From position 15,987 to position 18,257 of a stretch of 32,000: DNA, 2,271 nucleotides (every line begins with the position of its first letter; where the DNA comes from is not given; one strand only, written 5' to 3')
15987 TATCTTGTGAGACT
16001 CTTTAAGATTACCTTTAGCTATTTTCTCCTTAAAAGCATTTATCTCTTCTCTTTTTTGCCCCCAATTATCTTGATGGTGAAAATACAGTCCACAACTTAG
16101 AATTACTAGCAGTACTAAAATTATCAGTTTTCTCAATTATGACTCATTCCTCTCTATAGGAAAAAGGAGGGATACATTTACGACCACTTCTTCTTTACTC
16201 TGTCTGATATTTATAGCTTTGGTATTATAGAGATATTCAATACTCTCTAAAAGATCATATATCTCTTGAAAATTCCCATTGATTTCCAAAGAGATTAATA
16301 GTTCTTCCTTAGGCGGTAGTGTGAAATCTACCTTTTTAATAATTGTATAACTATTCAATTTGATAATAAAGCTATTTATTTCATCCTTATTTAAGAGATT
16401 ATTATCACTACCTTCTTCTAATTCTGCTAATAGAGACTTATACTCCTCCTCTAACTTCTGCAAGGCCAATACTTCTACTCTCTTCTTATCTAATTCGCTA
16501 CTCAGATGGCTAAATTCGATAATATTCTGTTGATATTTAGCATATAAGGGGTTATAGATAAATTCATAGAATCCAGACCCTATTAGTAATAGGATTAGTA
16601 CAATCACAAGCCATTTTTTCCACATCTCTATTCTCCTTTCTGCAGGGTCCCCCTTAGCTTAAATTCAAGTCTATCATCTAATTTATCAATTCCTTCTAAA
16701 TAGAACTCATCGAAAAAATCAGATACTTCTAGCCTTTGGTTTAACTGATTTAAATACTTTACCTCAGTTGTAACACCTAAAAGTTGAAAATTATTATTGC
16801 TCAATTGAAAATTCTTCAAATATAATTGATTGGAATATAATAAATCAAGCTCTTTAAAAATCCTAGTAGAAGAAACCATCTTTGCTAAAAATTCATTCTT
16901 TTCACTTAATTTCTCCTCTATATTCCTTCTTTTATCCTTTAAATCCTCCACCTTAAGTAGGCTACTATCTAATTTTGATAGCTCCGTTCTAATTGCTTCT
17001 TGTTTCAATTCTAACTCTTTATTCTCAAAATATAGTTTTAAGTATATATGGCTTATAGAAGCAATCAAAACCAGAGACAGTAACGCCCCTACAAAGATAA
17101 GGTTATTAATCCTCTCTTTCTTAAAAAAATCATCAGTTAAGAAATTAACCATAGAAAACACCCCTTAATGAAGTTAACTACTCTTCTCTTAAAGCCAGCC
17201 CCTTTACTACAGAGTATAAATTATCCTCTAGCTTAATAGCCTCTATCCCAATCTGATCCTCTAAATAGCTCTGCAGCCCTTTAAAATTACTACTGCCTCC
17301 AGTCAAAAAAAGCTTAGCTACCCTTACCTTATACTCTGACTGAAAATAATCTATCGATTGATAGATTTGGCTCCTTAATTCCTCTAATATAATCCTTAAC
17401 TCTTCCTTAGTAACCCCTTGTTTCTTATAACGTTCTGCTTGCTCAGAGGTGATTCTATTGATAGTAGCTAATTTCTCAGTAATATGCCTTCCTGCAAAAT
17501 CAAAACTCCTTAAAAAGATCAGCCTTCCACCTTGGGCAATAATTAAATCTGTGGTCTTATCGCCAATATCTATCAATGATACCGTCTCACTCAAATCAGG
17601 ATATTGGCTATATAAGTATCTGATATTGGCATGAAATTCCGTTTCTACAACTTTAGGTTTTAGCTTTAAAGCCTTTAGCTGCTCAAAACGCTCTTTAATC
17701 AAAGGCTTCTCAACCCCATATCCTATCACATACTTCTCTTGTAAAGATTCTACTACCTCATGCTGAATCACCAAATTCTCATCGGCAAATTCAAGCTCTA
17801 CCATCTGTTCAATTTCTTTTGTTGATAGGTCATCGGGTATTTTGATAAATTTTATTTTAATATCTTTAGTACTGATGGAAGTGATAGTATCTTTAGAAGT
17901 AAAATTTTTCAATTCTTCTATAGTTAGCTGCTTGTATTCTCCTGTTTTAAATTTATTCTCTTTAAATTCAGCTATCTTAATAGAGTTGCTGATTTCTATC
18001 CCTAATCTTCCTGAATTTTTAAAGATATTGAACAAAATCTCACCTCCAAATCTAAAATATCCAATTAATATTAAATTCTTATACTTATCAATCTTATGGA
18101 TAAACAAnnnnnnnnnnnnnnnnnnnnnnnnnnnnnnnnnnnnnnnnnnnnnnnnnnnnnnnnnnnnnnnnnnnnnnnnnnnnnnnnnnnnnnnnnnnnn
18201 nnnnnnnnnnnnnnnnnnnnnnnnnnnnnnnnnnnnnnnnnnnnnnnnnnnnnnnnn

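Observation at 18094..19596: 500-aa PilX-like minor pilin with a LamG fold split by a MORN-repeat plus (NG)14 insertion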

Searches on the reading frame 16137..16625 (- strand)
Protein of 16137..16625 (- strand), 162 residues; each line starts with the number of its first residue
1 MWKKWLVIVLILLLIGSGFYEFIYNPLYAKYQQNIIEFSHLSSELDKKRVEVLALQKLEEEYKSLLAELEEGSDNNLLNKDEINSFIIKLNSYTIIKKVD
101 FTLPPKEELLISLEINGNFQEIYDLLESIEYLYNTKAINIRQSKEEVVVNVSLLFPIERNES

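Call 7: search_protein_families(library=pfam, proteins=[window:16137-16625:-], max_evalue=0.01)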
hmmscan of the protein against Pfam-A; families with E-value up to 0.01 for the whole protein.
window:16137-16625:- (162 aa): 0 families

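Call 71: search_protein_families(library=ncbifam, proteins=[window:16137-16625:-], max_evalue=0.1)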
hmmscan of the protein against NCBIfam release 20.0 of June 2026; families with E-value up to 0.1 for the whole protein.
window:16137-16625:- (162 aa): 2 families
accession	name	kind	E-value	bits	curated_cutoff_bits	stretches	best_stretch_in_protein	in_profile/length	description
NF002705.0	PRK02507.1-4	equivalog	0.041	12.8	625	1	6-83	164-241/382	proton extrusion protein PcxA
NF002626.0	PRK02290.1-4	equivalog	0.047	12.5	485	1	34-85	135-186/380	3-dehydroquinate synthase II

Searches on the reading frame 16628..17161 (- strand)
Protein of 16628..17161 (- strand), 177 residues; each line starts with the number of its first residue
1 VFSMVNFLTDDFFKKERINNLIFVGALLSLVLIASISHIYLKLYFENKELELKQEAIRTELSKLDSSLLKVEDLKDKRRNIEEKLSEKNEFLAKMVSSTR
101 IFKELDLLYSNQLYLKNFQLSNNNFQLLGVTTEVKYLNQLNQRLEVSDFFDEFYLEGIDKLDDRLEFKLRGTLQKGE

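Call 7: search_protein_families(library=pfam, proteins=[window:16628-17161:-], max_evalue=0.01)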
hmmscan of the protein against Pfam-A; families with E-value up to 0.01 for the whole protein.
window:16628-17161:- (177 aa): 1 family
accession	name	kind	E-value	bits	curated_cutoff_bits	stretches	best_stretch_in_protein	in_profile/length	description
PF05137.18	PilN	-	8.7e-06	26.1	22.8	1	101-169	2-74/78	Fimbrial assembly protein (PilN)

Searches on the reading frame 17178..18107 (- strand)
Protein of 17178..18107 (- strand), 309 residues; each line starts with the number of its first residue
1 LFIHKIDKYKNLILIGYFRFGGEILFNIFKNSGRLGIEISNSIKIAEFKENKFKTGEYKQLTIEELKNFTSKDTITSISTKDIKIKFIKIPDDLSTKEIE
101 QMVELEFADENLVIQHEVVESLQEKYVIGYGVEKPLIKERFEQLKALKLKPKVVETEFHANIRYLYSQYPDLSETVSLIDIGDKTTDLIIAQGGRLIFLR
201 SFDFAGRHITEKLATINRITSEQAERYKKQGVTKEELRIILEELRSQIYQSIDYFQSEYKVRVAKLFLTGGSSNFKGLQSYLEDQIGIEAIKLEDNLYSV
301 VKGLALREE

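Call 7: search_protein_families(library=pfam, proteins=[window:17178-18107:-], max_evalue=0.01)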
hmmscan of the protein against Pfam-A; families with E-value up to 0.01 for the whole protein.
window:17178-18107:- (309 aa): 4 families
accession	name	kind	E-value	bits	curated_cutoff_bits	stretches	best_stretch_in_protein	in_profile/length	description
PF11104.14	PilM_2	-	2.3e-23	83.1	27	1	70-290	61-302/340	Type IV pilus assembly protein PilM;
PF14450.12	FtsA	-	2.2e-12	47.9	31.8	1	178-288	2-105/127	Cell division protein FtsA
PF06723.19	MreB_Mbl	-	2.4e-06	27.1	27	1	265-305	276-316/327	MreB/Mbl protein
PF21522.3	MreB-like_C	-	0.0049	17.9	27.8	0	218-274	59-115/123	Archaeal actin homologue MreB-like, C-terminal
